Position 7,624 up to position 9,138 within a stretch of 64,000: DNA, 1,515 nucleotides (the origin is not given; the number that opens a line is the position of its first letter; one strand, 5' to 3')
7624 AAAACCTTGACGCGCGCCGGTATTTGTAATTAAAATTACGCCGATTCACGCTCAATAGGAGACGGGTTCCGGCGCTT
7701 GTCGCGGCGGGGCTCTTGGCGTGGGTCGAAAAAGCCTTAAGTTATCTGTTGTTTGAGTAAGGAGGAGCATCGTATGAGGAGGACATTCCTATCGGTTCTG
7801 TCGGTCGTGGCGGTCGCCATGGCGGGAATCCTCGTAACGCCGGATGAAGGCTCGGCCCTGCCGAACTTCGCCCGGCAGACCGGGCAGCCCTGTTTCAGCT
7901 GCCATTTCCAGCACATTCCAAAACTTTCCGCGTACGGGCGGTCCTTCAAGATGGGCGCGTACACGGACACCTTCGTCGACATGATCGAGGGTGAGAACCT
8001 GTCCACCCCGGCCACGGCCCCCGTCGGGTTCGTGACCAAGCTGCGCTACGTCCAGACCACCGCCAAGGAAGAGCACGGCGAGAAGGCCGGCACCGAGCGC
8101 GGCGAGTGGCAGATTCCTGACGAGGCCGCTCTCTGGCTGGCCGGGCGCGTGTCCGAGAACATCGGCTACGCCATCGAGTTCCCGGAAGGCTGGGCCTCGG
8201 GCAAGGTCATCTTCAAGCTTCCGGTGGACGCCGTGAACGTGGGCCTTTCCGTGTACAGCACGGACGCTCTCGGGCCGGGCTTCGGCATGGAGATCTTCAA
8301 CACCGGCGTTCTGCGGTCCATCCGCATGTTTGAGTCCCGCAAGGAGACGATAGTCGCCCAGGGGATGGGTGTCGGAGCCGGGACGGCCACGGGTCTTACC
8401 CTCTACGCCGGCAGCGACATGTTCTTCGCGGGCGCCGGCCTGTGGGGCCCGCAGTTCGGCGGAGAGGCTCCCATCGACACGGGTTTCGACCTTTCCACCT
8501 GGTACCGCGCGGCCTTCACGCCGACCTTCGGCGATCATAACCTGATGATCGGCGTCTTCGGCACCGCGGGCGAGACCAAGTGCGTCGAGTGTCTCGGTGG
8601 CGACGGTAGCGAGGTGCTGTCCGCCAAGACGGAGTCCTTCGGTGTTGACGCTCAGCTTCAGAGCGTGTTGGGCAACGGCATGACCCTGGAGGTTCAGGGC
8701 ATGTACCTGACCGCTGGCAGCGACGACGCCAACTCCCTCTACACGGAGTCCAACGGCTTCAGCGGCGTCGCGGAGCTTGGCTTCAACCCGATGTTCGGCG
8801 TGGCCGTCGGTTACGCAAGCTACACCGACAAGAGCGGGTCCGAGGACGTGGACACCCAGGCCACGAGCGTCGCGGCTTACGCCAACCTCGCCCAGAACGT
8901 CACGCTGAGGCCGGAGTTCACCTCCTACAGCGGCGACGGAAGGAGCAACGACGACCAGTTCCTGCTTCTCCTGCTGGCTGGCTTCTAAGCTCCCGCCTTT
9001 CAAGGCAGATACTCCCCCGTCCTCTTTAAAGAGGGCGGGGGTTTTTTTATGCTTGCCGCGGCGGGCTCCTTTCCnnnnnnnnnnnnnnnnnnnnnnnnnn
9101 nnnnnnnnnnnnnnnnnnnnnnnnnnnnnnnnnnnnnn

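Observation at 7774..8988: Candidate Cyc2-like fused cytochrome-porin (possible outer-membrane electron conduit / iron oxidase)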

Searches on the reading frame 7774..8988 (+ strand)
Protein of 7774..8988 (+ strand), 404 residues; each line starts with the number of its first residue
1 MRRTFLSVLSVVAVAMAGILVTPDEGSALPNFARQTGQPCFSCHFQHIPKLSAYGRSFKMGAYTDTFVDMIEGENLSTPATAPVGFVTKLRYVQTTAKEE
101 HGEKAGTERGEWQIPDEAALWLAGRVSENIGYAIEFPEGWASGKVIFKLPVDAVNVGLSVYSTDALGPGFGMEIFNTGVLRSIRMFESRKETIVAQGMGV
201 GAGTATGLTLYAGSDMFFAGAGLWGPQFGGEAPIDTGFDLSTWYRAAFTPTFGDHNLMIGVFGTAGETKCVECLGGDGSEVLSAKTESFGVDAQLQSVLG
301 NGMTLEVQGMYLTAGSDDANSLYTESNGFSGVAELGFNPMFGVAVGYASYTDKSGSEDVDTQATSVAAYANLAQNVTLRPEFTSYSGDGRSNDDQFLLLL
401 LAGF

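Call 3: search_protein_families(library=pfam, proteins=[window:7774-8988:+], max_evalue=1)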
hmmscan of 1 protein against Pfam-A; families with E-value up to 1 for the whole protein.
window:7774-8988:+ (404 aa): 1 family
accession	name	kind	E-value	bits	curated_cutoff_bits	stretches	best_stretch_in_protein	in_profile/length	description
PF07642.17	BBP2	-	0.021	14.5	26.2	1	277-393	194-315/339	Putative beta-barrel porin-2, OmpL-like. bbp2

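Call 4: search_protein_families(library=ncbifam, proteins=[window:7774-8988:+], max_evalue=1)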
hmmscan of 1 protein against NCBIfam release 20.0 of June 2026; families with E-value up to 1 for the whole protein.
window:7774-8988:+ (404 aa): 0 families

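Call 5: search_solved_structures(query=window:7774-8988:+, max_evalue=10)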
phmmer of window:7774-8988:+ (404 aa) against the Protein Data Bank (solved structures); distinct sequences matched with E-value up to 10: 0.

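Call 6: find_homologous_proteins(query=window:7774-8988:+, max_evalue=0.001)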
Query window:7774-8988:+ (404 aa): 38 proteins with E <= 0.001 among 8000 candidates.
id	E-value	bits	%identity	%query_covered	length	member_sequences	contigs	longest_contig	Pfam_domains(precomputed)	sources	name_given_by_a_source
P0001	4.2e-245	831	90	100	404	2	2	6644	-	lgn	-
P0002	6.0e-193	659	74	100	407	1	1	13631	-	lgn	-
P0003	8.1e-157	540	61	100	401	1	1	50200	-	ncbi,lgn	-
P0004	1.6e-150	519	61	100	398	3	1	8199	-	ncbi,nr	ncbi:MAG: hypothetical protein HY804_07910 [Nitrospinae bacterium]|nr:hypothetical protein [Nitrospi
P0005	3.9e-143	495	57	100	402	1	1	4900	-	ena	-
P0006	4.7e-140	485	57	100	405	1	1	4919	-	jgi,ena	-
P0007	4.3e-138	478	56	100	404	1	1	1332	-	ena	-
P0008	3.2e-137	475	52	100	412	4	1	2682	-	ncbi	-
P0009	1.0e-134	467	53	100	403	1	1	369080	-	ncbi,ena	-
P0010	4.4e-131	455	57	100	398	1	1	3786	-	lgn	-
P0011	4.4e-129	449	57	100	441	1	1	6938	-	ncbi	-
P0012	1.3e-125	437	55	100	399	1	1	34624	-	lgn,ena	-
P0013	1.9e-125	437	53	100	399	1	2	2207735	-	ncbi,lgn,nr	ncbi:MAG: hypothetical protein HY751_08000 [Nitrospinae bacterium]|nr:hypothetical protein [Nitrospi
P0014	1.8e-124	433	56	100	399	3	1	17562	-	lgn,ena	-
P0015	2.3e-124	433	54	100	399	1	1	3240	-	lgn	-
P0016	3.1e-124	433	53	100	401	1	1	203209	-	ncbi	-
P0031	1.1e-74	270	40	94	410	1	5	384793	-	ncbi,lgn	-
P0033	1.1e-47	181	33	94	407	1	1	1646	-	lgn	-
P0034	3.5e-41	159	31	96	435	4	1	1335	-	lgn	-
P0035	6.4e-34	135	38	63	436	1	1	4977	-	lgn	-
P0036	7.5e-19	86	35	53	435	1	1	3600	-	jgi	jgi:hypothetical protein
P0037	6.9e-13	66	29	67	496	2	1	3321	-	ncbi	-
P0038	5.2e-6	43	25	89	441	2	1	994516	-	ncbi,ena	-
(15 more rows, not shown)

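Call 14: find_related_loci(query=A1, collection=genome_contigs, flank=8000)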
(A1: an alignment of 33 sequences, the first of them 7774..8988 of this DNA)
Query A1 (404 aa) in genome_contigs; peptide patterns used: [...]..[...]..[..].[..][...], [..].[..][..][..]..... (x = any residue, [..] = any of these).
583 stretches matched a pattern; 510 encode a relative of the query (tblastn E <= 1e-3); the best 80 are kept; 80 distinct loci.
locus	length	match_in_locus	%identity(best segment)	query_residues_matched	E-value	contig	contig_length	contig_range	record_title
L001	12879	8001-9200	61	3-404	5e-162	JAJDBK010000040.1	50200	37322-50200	MAG: Nitrospinaceae bacterium isolate OFTM379 OFTM379_39, whole genome shotgun sequence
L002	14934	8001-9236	52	1-404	2e-143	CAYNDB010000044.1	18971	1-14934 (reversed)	MAG TPA_asm: uncultured Nitrospinota bacterium isolate SRP128015_co1_477 genome assembly, contig: NODE_3981_length_18971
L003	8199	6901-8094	61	1-404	8e-156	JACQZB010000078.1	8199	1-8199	MAG: Nitrospinota bacterium isolate NC_groundwater_1556_Pr4_S-0.65um_63_8 SR1-18-Sp65_coassembly_scaffold_215610, whole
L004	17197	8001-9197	54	6-404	2e-138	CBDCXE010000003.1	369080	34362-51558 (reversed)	MAG: Nitrospinota bacterium isolate 1a5c112f-530b-4853-b9c3-525a2f2da88a genome assembly, contig: contig_3, whole genome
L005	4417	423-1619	55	1-404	1e-133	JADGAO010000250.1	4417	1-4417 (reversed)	MAG: Nitrospinota bacterium isolate nNGHbin12 nNGH_bin12_NODE_250_length_4417_cov_11.655971, whole genome shotgun sequen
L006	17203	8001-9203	53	1-404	2e-130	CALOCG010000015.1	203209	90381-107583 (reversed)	MAG: Nitrospinota bacterium isolate LOGT_bin.0048 genome assembly, contig: contig_56628, whole genome shotgun sequence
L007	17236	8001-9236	47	1-404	5e-119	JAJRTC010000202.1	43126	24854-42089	MAG: Nitrospirae bacterium isolate Dive96_bin1.228 k141_3898896, whole genome shotgun sequence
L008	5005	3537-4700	51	8-400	5e-118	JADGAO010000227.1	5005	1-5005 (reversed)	MAG: Nitrospinota bacterium isolate nNGHbin12 nNGH_bin12_NODE_227_length_5005_cov_7.063838, whole genome shotgun sequenc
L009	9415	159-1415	44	6-404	4e-97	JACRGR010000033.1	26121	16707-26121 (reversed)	MAG: Nitrospinota bacterium isolate NC_groundwater_1756_Pr3_B-0.1um_59_45 SR-2_scaffold_141_1310943, whole genome shotgu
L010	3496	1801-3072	42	1-404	2e-94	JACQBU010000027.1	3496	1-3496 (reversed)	MAG: Nitrospinota bacterium isolate NC_groundwater_950_Pr1_S-0.2um_59_16 Montesol18-Sp2_coassembly_scaffold_272744, whol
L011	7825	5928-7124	38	23-400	6e-74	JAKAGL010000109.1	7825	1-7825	MAG: bacterium isolate WY2.bin26 NODE_16353_length_7825_cov_1.189530, whole genome shotgun sequence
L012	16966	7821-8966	38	23-400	7e-69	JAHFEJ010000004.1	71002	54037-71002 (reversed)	MAG: Nitrospinales bacterium isolate nzgw266 NODE_90_length_71003_cov_3.806016, whole genome shotgun sequence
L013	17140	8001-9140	42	23-400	4e-81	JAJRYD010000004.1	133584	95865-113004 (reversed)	MAG: Nitrospirae bacterium isolate Dive96_bin3.244 k141_323167, whole genome shotgun sequence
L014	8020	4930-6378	33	1-404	2e-68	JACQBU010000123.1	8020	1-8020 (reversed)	MAG: Nitrospinota bacterium isolate NC_groundwater_950_Pr1_S-0.2um_59_16 Montesol18-Sp2_coassembly_scaffold_1063316, who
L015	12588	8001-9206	35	1-383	4e-63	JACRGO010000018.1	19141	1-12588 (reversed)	MAG: Nitrospinota bacterium isolate NC_groundwater_1753_Pr3_B-0.1um_50_18 SR-2_scaffold_141_264818, whole genome shotgun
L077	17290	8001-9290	31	9-404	2e-47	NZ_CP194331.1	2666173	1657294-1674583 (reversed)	Candidatus Ferrigenium straubiae strain KS chromosome, complete genome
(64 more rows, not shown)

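Call 15: find_encoding_contigs(protein=window:7774-8988:+, flank=10000, max_places=4)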
Protein window:7774-8988:+ (404 aa): 1 contig read that carries it; 1 place shown.
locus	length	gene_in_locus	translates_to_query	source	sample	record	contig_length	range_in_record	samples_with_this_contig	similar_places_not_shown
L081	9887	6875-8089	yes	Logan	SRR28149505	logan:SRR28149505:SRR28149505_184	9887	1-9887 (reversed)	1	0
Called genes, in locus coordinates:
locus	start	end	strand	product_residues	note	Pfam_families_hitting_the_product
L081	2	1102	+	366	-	?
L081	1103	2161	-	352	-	PF21088:MS_channel_1st, PF00924:MS_channel_2nd, PF21082:MS_channel_3rd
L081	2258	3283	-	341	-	PF06723:MreB_Mbl, PF00022:Actin (weak), PF00012:HSP70 (weak), PF14450:FtsA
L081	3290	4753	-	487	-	PF01590:GAF, PF13185:GAF_2, PF13492:GAF_3 (faint), PF13185:GAF_2, PF00990:GGDEF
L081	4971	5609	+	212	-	PF00571:CBS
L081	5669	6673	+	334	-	PF04055:Radical_SAM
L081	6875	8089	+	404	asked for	-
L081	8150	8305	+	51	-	-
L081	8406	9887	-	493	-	?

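Call 19: predict_structure(alignment_id=A1)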
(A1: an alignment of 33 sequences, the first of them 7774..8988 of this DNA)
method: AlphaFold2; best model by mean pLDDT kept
length: 404 residues; sequences in the alignment: 33
mean_pLDDT: 85.1   pTM: 0.83
mean pLDDT of the five models: 85.1, 84.9, 84.6, 84.4, 83.1
residues with pLDDT >= 90: 208; 70-90: 146; 50-70: 26; < 50: 24
segments of 3 or more residues with pLDDT < 50: 1-5, 11-28
pLDDT, mean of each block of 10 residues (from residue 1): 48 36 35 75 73 88 85 80 82 93 91 89 89 83 93 95 90 92 87 93 90 95 79 67 96 93 93 72 92 94 94 93 95 94 97 91 96 88 93 95 82
secondary structure, 60 per line:
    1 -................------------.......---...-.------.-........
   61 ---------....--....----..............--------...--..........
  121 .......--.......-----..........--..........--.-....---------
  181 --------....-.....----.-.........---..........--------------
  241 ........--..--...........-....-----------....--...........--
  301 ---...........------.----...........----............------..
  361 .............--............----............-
elements in order: H2-17 H30-36 H53-60 E70-73 E76-79 E84-97 E111-127 E130-136 E142-151 E154-163 H168-171 H189-192 H194-198 E205-213 E217-226 E241-248 E255-265 E267-270 E282-285 E288-298 E304-314 E326-336 E341-352 E359-373 E376-387 E392-403

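Call 21: search_protein_representatives(alignment_id=A1)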
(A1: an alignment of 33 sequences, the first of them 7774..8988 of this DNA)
Query: 33 sequences, 401 profile positions. Proteins with E-value up to 0.001 (for the whole library): 4630; up to 1e-10: 2127; up to 1e-30: 428. The best 150 are listed.
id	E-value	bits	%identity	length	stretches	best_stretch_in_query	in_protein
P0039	1.1e-143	495.5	-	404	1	1-401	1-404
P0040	5.1e-139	480.2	-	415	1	1-401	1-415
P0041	5.5e-133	460.3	-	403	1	1-401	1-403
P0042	1.9e-132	458.5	-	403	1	1-401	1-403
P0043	5.6e-130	450.4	-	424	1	1-401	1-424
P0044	2.8e-129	448.1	-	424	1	1-401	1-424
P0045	2.3e-127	441.8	-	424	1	1-401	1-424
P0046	9.0e-127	439.9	-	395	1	1-401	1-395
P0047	2.6e-126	438.4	-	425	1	1-401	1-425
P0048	1.3e-121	422.9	-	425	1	1-401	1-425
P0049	2.2e-121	422.1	-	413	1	1-400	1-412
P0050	4.5e-120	417.8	-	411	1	1-401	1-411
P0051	1.1e-118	413.2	-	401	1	1-401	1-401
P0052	2.3e-117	408.9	-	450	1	1-400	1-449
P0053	1.3e-116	406.4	-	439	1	5-401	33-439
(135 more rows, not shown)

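Call 36: find_homologous_proteins(query=L077:8001-9290:+, max_evalue=0.00001)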
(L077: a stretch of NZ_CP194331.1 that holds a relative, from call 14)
Query L077:8001-9290:+ (430 aa): 1282 proteins with E <= 0.00001 among 8000 candidates; the best 120 are listed.
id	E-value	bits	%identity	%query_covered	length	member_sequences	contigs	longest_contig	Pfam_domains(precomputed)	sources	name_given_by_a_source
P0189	2.4e-283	957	100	100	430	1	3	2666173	-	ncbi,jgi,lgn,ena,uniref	ncbi:hypothetical protein [Candidatus Ferrigenium straubiae]|jgi:hypothetical protein|uniref:hypothe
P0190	5.0e-217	739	79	100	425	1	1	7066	-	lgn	-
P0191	1.5e-215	734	78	100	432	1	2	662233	-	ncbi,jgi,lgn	-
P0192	4.8e-212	723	76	100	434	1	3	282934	PF13609.13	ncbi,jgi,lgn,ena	jgi:hypothetical protein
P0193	3.4e-197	674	74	100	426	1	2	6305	-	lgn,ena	-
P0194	4.2e-197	673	73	100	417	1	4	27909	-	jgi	-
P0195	1.1e-192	659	72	93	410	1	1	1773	-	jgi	jgi:hypothetical protein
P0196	1.6e-192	658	73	100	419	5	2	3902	PF13609.13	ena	-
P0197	4.0e-191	654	68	100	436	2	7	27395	-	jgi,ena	-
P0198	6.4e-191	653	70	100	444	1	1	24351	-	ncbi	-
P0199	8.4e-189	646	70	100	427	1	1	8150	-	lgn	-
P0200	1.4e-185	635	70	100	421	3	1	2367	-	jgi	-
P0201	5.8e-183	627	68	100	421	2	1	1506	-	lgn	-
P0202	3.0e-180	618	67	100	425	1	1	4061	PF13609.13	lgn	-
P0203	6.9e-175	600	66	100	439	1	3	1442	-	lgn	-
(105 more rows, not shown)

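Call 45: list_cluster_members(proteins=[P0037, P0038, P0033, P0034, P0035, P0036, P0031, P0009, P0016, P0003])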
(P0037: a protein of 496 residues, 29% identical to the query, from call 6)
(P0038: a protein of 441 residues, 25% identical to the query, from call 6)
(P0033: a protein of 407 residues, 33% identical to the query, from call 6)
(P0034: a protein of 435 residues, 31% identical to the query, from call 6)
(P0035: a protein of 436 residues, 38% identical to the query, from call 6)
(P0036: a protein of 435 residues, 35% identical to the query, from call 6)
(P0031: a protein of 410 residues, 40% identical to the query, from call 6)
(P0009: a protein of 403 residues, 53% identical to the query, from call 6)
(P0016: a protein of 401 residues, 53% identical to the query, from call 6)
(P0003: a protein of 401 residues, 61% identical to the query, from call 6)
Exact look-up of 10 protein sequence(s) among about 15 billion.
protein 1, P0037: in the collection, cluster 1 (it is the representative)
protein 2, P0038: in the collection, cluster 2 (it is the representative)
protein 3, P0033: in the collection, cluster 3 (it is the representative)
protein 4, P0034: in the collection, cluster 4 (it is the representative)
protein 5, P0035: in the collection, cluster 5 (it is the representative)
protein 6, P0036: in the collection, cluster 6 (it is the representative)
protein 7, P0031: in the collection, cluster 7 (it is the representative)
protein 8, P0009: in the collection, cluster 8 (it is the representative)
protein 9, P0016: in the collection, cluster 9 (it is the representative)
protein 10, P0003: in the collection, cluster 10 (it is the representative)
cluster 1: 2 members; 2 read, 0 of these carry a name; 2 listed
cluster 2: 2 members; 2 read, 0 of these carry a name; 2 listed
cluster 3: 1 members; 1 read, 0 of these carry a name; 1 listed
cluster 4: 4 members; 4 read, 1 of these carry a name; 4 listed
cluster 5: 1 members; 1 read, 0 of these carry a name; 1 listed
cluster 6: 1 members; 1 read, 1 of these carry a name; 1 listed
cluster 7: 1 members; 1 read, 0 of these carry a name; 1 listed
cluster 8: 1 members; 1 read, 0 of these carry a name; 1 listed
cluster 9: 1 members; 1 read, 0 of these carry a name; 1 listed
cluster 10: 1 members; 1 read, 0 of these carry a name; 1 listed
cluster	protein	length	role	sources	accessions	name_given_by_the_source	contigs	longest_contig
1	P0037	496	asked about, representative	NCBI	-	-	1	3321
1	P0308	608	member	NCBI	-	-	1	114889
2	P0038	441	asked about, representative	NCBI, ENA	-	-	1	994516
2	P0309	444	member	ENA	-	-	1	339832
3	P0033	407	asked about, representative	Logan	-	-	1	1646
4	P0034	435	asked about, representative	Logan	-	-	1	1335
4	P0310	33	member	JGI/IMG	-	NADH-quinone oxidoreductase subunit F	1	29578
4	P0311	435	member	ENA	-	-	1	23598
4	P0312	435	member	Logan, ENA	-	-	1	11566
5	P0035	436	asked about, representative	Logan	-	-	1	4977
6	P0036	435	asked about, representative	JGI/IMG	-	hypothetical protein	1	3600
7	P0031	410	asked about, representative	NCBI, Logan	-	-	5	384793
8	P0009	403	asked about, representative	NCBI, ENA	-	-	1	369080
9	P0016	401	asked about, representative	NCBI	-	-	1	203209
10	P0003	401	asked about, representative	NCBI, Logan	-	-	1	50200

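Call 46: search_solved_structures(query=A1, max_evalue=10)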
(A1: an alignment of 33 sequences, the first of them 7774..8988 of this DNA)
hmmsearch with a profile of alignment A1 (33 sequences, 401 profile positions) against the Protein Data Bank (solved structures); distinct sequences matched with E-value up to 10: 1.
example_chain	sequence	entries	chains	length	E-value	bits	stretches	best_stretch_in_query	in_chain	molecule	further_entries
5xw3_A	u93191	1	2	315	0.48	12.6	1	114-211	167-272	O-acetylserine lyase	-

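Call 60: fold_search(model_id=the predicted structure, library=pdb)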
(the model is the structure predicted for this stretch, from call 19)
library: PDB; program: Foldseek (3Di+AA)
matches with E <= 10: 986; with E <= 0.001: 252
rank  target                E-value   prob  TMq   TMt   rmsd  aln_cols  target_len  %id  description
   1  5oyk                  8.1e-11  1.00  0.45  0.54   8.0       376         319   11  Outer-membrane expressed OmpT of Vibrio cholerae (released 2018-04-25)
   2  2o4v_A                6.4e-10  1.00  0.52  0.51   9.6       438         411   12  An arginine ladder in OprP mediates phosphate specific transfer across the outer membrane (released 2006-12-26)
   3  4rjw                  2.6e-09  1.00  0.51  0.49   9.9       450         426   12  Crystal structure of Pseudomonas aeruginosa OprO (released 2015-10-21)
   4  6ehe                  3.3e-09  1.00  0.46  0.59   7.7       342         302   12  OmpTdeltaL8 (loop L8 deletion mutant of OmpT), an outer membrane protein of Vibrio cholerae (released 2018-04-25)
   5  6ehd                  3.5e-09  1.00  0.46  0.56   7.5       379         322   10  OmpT (in-vitro folded), an outer membrane protein of Vibrio cholerae (released 2018-04-25)
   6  6ehf                  1.0e-08  1.00  0.45  0.55   7.6       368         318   10  OmpT (in-vitro folded), an outer membrane protein Vibrio cholerae (trimer form) (released 2018-04-25)
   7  4rjx                  1.1e-08  1.00  0.51  0.48  10.1       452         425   12  Crystal structure of the OprO mutant protein F62Y/D114Y (released 2015-10-21)
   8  8jto                  1.1e-08  1.00  0.47  0.53   7.1       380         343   12  Outer membrane porin of Burkholderia pseudomallei (BpsOmp38) in complex with ceftazidime (released 2024-06-26)
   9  2y0l                  4.6e-08  1.00  0.43  0.47   9.0       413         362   10  Crystal Structure of Pseudomonas Aeruginosa OpdO (released 2011-12-21)
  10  2qtk_B                6.0e-08  1.00  0.42  0.45  12.7       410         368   10  Crystal Structure of the outer membrane protein opdK from Pseudomonas aeruginosa (released 2008-06-24)
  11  5d5d                  8.6e-08  1.00  0.45  0.45   9.0       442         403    8  In meso in situ serial X-ray crystallography structure of AlgE at 100 K (released 2016-01-13)
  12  5mdo_A                9.1e-08  1.00  0.48  0.55   6.4       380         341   12  Crystal structure of in vitro folded Chitoporin VhChip from Vibrio harveyi (crystal form I) (released 2017-12-20)
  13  3sys_B                9.6e-08  1.00  0.44  0.47  11.4       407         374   11  Improved crystal structure of Pseudomonas aeruginosa OccK1 (OpdK) (released 2012-02-08)
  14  5ldt_A                1.0e-07  1.00  0.41  0.41   8.5       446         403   10  Crystal Structures of MOMP from Campylobacter jejuni (released 2016-10-26)
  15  4kr8_A                1.1e-07  1.00  0.49  0.57   9.3       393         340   12  Salmonella typhi OmpF complex with Daunomycin (released 2014-05-28)
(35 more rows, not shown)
